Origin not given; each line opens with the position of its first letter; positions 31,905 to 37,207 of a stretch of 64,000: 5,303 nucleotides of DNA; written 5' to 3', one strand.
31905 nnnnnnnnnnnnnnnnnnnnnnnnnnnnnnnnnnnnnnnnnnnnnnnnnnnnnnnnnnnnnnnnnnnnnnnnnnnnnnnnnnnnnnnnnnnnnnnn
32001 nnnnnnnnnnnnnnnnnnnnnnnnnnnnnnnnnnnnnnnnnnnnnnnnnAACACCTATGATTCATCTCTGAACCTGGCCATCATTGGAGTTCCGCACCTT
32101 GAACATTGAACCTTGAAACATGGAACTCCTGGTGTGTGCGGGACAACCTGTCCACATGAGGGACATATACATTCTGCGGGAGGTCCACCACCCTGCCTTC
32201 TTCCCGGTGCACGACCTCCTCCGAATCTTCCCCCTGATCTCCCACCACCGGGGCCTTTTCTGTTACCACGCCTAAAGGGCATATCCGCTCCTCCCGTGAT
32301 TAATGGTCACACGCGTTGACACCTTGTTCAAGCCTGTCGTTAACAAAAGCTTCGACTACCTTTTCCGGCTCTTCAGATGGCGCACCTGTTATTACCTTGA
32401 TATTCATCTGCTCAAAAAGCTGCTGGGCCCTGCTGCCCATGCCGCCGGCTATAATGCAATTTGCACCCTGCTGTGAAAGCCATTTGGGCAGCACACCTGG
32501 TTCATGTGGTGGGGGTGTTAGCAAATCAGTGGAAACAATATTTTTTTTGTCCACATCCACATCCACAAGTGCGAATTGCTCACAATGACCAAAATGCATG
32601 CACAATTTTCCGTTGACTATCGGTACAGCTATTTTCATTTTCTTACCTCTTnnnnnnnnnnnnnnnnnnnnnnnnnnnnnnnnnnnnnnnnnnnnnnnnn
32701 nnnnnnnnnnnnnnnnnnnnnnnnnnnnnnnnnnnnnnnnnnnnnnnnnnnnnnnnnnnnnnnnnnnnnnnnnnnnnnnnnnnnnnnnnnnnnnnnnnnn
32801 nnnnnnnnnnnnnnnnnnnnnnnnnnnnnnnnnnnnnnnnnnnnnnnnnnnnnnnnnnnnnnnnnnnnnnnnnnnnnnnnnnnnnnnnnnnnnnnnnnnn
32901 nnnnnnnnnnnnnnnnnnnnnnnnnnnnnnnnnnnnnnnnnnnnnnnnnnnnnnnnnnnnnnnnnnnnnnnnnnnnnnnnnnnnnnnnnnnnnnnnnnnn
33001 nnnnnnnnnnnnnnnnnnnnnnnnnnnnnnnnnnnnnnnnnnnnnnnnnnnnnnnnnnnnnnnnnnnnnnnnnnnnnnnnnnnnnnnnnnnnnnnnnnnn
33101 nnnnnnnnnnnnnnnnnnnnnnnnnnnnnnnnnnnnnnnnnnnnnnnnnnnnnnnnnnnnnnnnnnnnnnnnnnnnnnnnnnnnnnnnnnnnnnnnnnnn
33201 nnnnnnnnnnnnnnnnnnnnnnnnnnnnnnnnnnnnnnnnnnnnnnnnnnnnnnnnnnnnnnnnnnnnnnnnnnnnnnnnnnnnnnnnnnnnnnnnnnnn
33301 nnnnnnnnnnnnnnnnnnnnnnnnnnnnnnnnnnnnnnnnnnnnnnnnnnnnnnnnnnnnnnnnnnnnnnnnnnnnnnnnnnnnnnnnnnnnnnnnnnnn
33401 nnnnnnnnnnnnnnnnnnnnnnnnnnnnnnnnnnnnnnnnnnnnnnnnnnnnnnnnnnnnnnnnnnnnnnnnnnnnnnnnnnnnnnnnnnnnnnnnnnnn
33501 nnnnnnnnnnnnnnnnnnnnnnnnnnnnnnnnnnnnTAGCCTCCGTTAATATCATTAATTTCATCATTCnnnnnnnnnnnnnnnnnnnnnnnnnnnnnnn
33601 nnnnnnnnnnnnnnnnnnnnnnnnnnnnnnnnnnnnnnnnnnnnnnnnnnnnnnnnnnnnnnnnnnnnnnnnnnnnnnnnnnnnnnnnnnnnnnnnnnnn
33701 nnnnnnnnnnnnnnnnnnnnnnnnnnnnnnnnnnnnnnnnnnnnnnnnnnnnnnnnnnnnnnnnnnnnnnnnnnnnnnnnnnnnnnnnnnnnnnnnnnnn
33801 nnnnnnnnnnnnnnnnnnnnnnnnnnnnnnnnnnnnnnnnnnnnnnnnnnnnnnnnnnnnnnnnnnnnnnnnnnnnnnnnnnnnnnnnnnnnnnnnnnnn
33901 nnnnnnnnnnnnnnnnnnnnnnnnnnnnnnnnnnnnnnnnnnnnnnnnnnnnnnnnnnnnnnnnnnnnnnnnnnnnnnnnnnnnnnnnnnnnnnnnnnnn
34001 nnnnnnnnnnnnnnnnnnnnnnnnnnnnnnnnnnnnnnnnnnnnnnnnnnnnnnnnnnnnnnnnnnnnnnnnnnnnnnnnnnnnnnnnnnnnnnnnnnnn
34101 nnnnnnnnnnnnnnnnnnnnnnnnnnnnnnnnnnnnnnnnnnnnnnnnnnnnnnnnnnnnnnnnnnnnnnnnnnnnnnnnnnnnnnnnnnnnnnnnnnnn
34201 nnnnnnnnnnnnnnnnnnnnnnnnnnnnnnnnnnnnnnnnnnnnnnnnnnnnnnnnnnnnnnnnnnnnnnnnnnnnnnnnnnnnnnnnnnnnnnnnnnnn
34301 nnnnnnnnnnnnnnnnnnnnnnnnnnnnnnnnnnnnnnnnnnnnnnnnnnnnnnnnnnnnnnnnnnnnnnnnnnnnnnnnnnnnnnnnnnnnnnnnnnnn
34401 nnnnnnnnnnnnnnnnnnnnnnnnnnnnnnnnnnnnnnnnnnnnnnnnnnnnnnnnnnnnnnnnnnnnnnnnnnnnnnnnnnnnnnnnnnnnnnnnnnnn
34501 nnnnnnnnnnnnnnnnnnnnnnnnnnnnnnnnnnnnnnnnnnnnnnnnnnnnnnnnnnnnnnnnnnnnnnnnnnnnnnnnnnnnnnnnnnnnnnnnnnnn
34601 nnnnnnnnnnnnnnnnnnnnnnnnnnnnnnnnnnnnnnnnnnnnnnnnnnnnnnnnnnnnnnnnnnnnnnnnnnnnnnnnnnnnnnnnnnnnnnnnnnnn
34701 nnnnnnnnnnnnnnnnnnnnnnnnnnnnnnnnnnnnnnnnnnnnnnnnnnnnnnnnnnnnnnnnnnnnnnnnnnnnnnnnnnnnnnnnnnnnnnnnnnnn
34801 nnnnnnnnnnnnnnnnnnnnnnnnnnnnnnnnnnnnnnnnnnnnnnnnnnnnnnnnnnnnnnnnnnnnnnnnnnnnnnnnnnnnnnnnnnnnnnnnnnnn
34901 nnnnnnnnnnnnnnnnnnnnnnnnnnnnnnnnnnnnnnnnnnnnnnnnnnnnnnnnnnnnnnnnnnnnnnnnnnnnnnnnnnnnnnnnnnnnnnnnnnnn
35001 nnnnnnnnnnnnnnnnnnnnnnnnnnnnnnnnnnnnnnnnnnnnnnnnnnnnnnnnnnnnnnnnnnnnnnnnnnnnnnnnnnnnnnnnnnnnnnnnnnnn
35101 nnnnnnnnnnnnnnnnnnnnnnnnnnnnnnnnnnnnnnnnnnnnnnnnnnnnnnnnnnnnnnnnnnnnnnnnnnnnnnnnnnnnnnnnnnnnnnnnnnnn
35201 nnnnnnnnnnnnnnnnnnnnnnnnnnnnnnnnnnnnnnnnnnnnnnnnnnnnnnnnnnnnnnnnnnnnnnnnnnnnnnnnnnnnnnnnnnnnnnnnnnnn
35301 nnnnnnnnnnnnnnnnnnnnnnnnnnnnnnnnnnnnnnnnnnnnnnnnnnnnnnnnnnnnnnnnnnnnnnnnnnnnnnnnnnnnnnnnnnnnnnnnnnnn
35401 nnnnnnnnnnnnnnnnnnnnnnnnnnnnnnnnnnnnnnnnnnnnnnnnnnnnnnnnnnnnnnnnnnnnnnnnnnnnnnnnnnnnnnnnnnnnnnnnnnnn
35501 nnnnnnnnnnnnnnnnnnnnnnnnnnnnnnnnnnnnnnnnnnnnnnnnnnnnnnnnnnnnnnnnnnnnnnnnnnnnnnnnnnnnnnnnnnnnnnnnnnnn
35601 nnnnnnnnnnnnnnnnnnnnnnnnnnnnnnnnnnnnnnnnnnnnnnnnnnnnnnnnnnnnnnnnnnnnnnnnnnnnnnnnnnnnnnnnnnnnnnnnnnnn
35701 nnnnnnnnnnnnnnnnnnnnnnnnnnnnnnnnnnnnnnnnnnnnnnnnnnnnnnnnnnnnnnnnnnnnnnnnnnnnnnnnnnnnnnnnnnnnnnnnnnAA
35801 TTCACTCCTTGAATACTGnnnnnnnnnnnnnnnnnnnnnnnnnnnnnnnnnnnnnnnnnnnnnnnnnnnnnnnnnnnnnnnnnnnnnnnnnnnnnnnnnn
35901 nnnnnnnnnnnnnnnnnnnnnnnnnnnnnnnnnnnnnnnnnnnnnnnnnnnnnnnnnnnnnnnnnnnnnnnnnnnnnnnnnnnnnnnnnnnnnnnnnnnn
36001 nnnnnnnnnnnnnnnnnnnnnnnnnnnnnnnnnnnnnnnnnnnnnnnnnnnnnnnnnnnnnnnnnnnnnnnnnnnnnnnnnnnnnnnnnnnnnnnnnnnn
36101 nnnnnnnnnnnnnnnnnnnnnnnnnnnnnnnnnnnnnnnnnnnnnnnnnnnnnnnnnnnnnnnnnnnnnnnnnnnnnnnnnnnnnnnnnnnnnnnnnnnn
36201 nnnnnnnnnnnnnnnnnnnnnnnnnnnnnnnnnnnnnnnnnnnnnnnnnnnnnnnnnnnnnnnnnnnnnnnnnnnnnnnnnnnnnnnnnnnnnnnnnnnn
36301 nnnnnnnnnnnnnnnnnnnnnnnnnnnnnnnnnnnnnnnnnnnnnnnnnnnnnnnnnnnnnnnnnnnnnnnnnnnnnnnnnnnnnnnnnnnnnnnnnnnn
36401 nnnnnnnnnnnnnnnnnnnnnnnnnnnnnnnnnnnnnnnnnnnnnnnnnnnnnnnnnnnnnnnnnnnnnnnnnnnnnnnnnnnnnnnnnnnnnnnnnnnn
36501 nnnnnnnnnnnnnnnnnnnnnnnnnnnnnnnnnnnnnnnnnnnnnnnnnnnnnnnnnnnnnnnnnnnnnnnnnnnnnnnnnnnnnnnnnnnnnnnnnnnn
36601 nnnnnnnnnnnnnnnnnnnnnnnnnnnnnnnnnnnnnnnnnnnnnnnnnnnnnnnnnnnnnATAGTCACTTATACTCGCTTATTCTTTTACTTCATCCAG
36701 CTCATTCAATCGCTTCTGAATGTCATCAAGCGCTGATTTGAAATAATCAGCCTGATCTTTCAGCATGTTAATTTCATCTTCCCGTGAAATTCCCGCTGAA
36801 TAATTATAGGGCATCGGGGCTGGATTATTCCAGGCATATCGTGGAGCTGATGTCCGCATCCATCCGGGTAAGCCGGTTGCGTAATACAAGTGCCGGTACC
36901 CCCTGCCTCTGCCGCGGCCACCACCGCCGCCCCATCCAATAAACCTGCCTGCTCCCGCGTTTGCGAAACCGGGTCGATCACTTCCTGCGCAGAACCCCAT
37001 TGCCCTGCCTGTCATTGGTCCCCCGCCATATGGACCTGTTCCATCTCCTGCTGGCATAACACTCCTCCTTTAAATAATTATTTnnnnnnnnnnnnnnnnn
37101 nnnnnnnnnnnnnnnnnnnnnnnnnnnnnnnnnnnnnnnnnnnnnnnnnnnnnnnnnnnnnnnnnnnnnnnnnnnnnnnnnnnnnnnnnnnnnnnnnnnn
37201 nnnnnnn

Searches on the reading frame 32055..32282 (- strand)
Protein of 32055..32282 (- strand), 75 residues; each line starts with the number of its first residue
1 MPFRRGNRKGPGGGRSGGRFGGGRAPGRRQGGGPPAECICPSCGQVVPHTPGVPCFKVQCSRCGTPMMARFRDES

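Call 3: search_protein_families(library=pfam, proteins=[window:32055-32282:-], max_evalue=0.01)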
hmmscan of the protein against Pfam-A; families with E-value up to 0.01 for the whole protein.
window:32055-32282:- (75 aa): 2 families
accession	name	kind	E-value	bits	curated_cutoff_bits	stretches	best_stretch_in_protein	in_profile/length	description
PF13248.11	Zn_ribbon_3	-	0.0033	17.3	27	0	57-66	2-11/26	zinc-ribbon domain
PF24458.1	DUF7573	-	0.0091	16.4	30.2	0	58-74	12-28/39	Domain of unknown function (DUF7573)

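Call 4: search_protein_families(library=ncbifam, proteins=[window:32055-32282:-], max_evalue=0.01)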
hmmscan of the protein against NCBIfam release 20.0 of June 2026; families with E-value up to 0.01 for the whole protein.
window:32055-32282:- (75 aa): 0 families

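Call 34: search_protein_families(library=ncbifam, proteins=[window:32055-32282:-], max_evalue=1)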
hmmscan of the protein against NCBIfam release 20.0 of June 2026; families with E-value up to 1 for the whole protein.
window:32055-32282:- (75 aa): 2 families
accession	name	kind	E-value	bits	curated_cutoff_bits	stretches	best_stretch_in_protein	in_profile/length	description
NF047912.1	ECs_2282_CxxC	subfamily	0.21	11.5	37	0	57-68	2-13/60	ECs_2282 family putative zinc-binding protein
NF001669.0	PRK00432.1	equivalog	0.46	10.5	54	1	57-73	26-42/58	30S ribosomal protein S27ae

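Call 45: find_homologous_proteins(query=window:32055-32282:-, max_evalue=0.001)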
Query window:32055-32282:- (75 aa): 2 proteins with E <= 0.001 among 112 candidates.
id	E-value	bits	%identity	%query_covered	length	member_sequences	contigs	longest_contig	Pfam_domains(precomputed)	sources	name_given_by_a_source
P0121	3.5e-38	147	91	99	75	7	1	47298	-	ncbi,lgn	-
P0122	2.8e-23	100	79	52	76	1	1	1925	-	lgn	-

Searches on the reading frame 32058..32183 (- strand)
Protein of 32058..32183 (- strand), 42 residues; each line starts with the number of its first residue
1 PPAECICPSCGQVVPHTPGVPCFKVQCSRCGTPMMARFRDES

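Call 69: find_homologous_proteins(query=A3, max_evalue=0.001)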
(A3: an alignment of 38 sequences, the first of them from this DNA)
Query A3 (38 sequences) (42 aa, profile of the alignment): 226 proteins with E <= 0.001 among 256 candidates; the best 120 are listed.
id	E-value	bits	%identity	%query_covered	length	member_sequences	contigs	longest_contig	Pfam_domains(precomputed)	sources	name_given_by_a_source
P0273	1.5e-18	84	54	98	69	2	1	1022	-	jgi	-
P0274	5.7e-18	82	63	98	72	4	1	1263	-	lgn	-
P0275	9.8e-18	81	52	100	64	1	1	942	-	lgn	-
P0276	2.3e-17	80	50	86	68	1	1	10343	-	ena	-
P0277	2.7e-17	80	62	88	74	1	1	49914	-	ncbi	-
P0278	9.1e-17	78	58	90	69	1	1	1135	-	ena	-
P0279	1.0e-16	78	58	95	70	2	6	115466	-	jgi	-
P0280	1.5e-16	77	53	95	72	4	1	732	-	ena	-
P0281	1.6e-16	77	61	86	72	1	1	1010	-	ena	-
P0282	1.7e-16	77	58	86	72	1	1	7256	-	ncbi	-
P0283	2.0e-16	77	57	100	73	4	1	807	-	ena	-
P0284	2.1e-16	77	46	93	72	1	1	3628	-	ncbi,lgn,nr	ncbi:MAG: hypothetical protein SVR08_15490 [Spirochaetota bacterium]|nr:hypothetical protein [Spiroc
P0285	2.2e-16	77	58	90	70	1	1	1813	-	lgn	-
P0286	2.9e-16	76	49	83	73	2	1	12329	-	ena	-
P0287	3.7e-16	76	46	98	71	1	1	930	-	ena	-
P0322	9.2e-13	65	52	74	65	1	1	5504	-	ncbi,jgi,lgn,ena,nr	ncbi:MAG TPA: hypothetical protein ENG66_06790 [Thermococcus sp.]|nr:hypothetical protein [Thermococ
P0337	4.3e-12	63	61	74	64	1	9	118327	-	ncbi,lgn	-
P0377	3.9e-11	60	52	74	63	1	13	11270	-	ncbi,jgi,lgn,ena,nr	ncbi:MAG TPA: hypothetical protein ENG38_02695 [Thermoplasmatales archaeon]|nr:MAG: hypothetical pro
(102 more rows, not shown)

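Call 70: find_encoding_contigs(protein=P0322, flank=5000, max_places=1)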
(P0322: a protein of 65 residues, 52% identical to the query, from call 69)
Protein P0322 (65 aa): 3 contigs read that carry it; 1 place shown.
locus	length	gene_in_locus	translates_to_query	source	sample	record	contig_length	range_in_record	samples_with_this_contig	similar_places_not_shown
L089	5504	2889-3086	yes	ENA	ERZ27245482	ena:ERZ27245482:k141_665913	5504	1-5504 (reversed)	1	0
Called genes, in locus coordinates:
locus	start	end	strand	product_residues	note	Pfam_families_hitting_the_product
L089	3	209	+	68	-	?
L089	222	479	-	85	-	-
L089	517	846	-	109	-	PF02001:DUF134, PF04545:Sigma70_r4 (weak), PF08281:Sigma70_r4_2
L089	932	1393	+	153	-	-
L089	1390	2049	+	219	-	PF02579:Nitro_FeMo-Co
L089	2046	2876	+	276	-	PF23023:Anti-Pycsar_Apyc1 (weak), PF00753:Lactamase_B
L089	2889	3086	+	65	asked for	-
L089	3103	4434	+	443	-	PF01545:Cation_efflux, PF16916:ZT_dimer, PF02579:Nitro_FeMo-Co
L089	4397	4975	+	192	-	PF02579:Nitro_FeMo-Co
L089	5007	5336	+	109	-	PF02579:Nitro_FeMo-Co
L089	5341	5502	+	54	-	PF00142:Fer4_NifH (weak), PF02374:ArsA_ATPase (weak), PF09140:MipZ (weak), PF10609:ParA, PF13614:AAA_31, PF01656:CbiA, PF16575:CLP1_P (faint)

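Call 71: find_encoding_contigs(protein=P0377, flank=6000, max_places=1)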
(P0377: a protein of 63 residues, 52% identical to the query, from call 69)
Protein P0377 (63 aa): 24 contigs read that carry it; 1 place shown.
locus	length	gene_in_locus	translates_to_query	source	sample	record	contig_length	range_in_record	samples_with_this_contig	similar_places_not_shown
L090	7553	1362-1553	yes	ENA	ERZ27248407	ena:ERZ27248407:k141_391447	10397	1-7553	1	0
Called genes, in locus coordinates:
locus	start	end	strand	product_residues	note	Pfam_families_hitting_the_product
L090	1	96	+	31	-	?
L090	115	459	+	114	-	PF17253:DUF5320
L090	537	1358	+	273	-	PF10609:ParA, PF01656:CbiA, PF02374:ArsA_ATPase, PF09140:MipZ (faint), PF13614:AAA_31 (weak)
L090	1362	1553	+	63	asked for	-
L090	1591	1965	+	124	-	PF02579:Nitro_FeMo-Co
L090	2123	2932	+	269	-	PF01937:ARMT1-like_dom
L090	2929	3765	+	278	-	PF01656:CbiA, PF13614:AAA_31 (faint), PF12838:Fer4_7 (faint), PF13187:Fer4_9 (faint), PF00037:Fer4 (weak), PF13237:Fer4_10 (weak), PF14697:Fer4_21 (weak), PF10609:ParA (weak), +1 more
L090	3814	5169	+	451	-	PF00890:FAD_binding_2 (faint), PF01134:GIDA (faint), PF01266:DAO (faint), PF03486:HI0933_like (faint), PF07992:Pyr_redox_2, PF13738:Pyr_redox_3, PF00070:Pyr_redox, PF02852:Pyr_redox_dim, +2 more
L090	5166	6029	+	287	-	PF01656:CbiA, PF03193:RsgA_GTPase (faint), PF10609:ParA (faint), PF12838:Fer4_7 (faint), PF00037:Fer4 (weak), PF12837:Fer4_6 (weak), PF14697:Fer4_21, PF00037:Fer4 (weak), +2 more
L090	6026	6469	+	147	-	PF01592:NifU_N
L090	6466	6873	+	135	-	PF13905:Thioredoxin_8 (faint), PF00085:Thioredoxin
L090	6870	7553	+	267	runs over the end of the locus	PF03167:UDG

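Call 72: find_encoding_contigs(protein=P0337, flank=6000, max_places=1)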
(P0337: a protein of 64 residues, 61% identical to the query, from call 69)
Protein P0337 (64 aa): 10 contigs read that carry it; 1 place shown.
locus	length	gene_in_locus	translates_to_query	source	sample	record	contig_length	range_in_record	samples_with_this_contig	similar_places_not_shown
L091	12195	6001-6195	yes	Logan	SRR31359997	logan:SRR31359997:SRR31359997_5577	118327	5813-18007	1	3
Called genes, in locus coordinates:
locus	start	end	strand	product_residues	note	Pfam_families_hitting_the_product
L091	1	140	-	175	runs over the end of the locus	PF00085:Thioredoxin, PF13098:Thioredoxin_2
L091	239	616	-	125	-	PF08859:DGC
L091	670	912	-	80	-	PF13192:Thioredoxin_3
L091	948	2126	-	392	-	PF03773:ArsP_1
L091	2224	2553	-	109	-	PF01022:HTH_5, PF12840:HTH_20, PF25212:HVO_A0114 (weak), PF09339:HTH_IclR (faint)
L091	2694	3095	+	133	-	PF03551:PadR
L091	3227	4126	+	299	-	PF00753:Lactamase_B, PF23023:Anti-Pycsar_Apyc1 (weak), PF12706:Lactamase_B_2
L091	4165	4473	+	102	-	-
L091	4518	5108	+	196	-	PF02579:Nitro_FeMo-Co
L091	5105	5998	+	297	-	PF10609:ParA (weak), PF13614:AAA_31 (faint), PF01656:CbiA, PF12838:Fer4_7 (faint), PF12797:Fer4_2 (faint), PF12837:Fer4_6 (faint), PF14697:Fer4_21 (weak), PF00037:Fer4 (weak)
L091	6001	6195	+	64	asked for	-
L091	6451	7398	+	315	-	PF04055:Radical_SAM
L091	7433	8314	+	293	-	PF01656:CbiA, PF13191:AAA_16 (faint), PF13614:AAA_31 (faint), PF12838:Fer4_7 (faint), PF00037:Fer4 (weak), PF14697:Fer4_21 (weak), PF00037:Fer4 (weak), PF10609:ParA (weak), +4 more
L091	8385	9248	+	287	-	PF10609:ParA, PF01656:CbiA, PF02374:ArsA_ATPase (weak), PF13614:AAA_31 (weak)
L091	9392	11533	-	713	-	-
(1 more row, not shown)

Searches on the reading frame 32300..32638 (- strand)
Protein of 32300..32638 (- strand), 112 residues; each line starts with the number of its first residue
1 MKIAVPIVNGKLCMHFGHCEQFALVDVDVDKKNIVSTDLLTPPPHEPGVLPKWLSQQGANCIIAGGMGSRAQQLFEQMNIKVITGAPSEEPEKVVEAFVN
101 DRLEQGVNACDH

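Call 3: search_protein_families(library=pfam, proteins=[window:32300-32638:-], max_evalue=0.01)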
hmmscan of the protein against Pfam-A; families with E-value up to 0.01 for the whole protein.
window:32300-32638:- (112 aa): 1 family
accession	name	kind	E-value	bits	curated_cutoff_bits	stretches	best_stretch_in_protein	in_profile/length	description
PF02579.22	Nitro_FeMo-Co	-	1.5e-20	73.7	26.3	1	10-99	3-93/94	Dinitrogenase iron-molybdenum cofactor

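Call 4: search_protein_families(library=ncbifam, proteins=[window:32300-32638:-], max_evalue=0.01)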
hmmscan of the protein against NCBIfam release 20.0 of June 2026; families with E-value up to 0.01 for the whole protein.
window:32300-32638:- (112 aa): 1 family
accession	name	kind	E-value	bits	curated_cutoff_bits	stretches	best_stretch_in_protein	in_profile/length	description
NF041136.1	MrpORP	equivalog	1.5e-40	139.7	450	1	1-102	265-364/365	iron-sulfur cluster carrier protein MrpORP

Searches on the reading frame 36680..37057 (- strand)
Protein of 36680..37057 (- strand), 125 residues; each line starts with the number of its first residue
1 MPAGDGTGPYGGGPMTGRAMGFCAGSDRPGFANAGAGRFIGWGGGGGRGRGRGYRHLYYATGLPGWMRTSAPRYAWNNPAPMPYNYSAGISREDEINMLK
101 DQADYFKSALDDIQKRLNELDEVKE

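Call 3: search_protein_families(library=pfam, proteins=[window:36680-37057:-], max_evalue=0.01)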
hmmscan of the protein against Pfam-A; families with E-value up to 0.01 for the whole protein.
window:36680-37057:- (125 aa): 1 family
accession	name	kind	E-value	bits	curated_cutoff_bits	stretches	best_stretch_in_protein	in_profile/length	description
PF17253.7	DUF5320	-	5.8e-23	82.4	27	1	1-120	1-99/99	Family of unknown function (DUF5320)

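Call 4: search_protein_families(library=ncbifam, proteins=[window:36680-37057:-], max_evalue=0.01)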
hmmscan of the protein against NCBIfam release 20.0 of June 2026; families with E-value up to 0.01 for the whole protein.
window:36680-37057:- (125 aa): 0 families

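Call 33: search_protein_families(library=pfam, proteins=[window:36680-37057:-], max_evalue=1)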
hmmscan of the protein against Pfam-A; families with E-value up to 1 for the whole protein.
window:36680-37057:- (125 aa): 1 family
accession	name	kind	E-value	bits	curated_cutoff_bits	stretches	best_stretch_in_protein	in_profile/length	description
PF17253.7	DUF5320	-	5.8e-23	82.4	27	1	1-120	1-99/99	Family of unknown function (DUF5320)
